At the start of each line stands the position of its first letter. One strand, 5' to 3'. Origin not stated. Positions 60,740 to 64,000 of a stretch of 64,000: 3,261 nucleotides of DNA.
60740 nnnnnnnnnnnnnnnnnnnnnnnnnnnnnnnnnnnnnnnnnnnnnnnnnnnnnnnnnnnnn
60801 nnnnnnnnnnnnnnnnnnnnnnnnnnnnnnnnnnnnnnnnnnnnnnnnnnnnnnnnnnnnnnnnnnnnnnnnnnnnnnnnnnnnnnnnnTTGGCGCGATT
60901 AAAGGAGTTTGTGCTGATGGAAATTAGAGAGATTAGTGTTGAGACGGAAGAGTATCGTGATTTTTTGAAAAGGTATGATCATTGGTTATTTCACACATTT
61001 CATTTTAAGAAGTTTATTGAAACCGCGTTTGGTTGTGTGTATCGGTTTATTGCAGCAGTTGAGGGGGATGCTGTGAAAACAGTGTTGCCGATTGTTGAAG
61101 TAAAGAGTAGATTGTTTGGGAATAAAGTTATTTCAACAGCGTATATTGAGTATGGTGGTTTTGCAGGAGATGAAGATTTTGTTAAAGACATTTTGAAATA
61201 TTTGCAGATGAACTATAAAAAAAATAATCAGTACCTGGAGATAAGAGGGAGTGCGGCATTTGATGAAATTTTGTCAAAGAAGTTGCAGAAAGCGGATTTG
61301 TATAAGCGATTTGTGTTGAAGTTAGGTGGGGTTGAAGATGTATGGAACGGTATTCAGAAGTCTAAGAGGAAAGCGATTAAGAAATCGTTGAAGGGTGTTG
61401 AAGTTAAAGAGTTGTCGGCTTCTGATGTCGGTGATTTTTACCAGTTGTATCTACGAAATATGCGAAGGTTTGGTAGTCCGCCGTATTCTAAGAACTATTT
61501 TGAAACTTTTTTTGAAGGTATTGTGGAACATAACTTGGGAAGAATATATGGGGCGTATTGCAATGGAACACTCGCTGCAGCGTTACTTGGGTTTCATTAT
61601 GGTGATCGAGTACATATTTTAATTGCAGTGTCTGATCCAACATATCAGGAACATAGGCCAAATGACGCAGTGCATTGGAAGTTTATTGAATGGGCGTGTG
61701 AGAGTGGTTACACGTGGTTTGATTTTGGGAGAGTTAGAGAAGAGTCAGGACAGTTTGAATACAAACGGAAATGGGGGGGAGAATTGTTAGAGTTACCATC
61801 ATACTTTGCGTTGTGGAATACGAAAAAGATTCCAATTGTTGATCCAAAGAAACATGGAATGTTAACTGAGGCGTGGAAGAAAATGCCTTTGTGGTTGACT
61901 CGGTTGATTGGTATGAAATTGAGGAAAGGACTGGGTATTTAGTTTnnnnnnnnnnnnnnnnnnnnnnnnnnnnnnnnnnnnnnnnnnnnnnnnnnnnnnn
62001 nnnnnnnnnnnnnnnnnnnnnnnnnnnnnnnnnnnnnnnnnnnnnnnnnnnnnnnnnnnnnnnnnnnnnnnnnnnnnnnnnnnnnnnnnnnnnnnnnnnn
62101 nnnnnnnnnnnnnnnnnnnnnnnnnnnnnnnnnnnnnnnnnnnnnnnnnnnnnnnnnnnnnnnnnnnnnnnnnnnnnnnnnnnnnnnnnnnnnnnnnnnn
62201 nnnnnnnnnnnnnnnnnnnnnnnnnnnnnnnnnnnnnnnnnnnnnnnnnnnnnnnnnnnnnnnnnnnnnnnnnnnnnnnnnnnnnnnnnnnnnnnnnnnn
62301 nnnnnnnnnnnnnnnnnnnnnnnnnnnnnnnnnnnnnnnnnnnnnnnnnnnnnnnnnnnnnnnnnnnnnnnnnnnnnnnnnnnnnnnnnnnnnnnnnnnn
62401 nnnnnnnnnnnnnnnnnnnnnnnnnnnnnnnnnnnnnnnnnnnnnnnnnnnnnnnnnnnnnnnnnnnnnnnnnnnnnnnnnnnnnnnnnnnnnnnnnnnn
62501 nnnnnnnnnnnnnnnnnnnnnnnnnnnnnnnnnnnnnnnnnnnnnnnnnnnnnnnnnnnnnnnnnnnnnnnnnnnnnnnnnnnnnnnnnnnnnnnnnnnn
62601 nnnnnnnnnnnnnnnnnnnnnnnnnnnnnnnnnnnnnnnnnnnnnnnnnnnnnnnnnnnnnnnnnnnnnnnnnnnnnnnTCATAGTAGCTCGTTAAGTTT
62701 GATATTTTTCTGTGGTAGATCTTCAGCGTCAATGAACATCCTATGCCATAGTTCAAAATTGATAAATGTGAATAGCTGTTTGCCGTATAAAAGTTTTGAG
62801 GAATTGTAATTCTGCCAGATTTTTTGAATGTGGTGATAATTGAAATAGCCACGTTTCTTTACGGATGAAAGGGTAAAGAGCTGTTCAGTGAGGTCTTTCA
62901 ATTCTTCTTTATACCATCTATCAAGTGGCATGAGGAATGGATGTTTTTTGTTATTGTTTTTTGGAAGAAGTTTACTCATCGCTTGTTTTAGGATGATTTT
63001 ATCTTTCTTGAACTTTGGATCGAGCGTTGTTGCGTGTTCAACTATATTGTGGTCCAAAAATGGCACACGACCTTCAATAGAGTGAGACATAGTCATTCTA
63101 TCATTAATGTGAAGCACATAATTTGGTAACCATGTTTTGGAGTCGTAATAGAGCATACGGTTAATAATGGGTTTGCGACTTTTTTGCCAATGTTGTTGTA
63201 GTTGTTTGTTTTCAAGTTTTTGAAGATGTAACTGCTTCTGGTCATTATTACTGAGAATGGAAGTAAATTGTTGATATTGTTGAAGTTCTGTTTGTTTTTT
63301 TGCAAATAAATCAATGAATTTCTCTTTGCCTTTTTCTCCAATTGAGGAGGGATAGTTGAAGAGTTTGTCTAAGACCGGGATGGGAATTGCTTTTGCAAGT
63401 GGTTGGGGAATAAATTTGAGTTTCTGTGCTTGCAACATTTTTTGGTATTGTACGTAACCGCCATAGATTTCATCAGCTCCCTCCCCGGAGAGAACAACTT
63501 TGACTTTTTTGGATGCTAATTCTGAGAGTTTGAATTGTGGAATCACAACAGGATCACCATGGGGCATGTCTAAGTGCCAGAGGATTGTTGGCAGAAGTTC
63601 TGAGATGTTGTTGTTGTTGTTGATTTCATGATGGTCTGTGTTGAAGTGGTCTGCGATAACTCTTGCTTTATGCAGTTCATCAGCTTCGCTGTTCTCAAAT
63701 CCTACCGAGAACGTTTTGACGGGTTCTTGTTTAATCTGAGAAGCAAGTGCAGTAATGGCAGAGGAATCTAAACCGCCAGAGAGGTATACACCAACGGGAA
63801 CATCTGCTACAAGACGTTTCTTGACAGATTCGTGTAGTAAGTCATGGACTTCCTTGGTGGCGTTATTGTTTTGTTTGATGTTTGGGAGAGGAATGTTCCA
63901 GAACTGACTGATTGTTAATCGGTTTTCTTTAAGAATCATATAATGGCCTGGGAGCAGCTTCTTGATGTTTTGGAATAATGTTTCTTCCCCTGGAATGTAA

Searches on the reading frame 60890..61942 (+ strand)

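Call 53: search_protein_families(library=pfam, proteins=[window:60890-61942:+], max_evalue=0.0001)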
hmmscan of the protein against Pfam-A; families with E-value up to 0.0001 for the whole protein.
window:60890-61942:+ (350 aa): 2 families
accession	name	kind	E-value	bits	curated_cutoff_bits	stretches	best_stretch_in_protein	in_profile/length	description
PF13480.13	Acetyltransf_6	-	2.3e-23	83.4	22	1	160-293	8-143/143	Acetyltransferase (GNAT) domain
PF02388.22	FemAB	-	3.4e-10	39.7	24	0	228-306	307-389/406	FemAB family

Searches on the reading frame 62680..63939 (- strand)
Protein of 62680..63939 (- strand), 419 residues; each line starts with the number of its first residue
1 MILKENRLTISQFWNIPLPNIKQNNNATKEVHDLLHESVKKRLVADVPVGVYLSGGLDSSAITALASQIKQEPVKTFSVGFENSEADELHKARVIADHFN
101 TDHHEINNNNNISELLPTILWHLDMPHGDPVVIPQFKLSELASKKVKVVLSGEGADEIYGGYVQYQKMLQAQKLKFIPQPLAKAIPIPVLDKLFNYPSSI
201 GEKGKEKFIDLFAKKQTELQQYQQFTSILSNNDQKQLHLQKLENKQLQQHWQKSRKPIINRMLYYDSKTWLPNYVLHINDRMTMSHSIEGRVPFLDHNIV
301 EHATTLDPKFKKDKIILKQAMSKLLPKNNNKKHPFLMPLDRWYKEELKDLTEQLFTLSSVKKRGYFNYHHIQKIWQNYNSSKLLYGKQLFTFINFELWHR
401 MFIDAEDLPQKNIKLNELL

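Call 10: search_protein_families(library=pfam, proteins=[window:62680-63939:-], max_evalue=0.00001)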
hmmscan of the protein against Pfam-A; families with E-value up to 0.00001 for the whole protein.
window:62680-63939:- (419 aa): 1 family
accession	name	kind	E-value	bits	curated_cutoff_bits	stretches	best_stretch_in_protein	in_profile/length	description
PF00733.27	Asn_synthase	-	3.2e-91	307.1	21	1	30-400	1-354/354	Asparagine synthase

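Call 43: find_encoding_contigs(protein=window:62680-63939:-, flank=10000, max_places=2)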
Protein window:62680-63939:- (419 aa): no gene with exactly this product is on record in the collection.
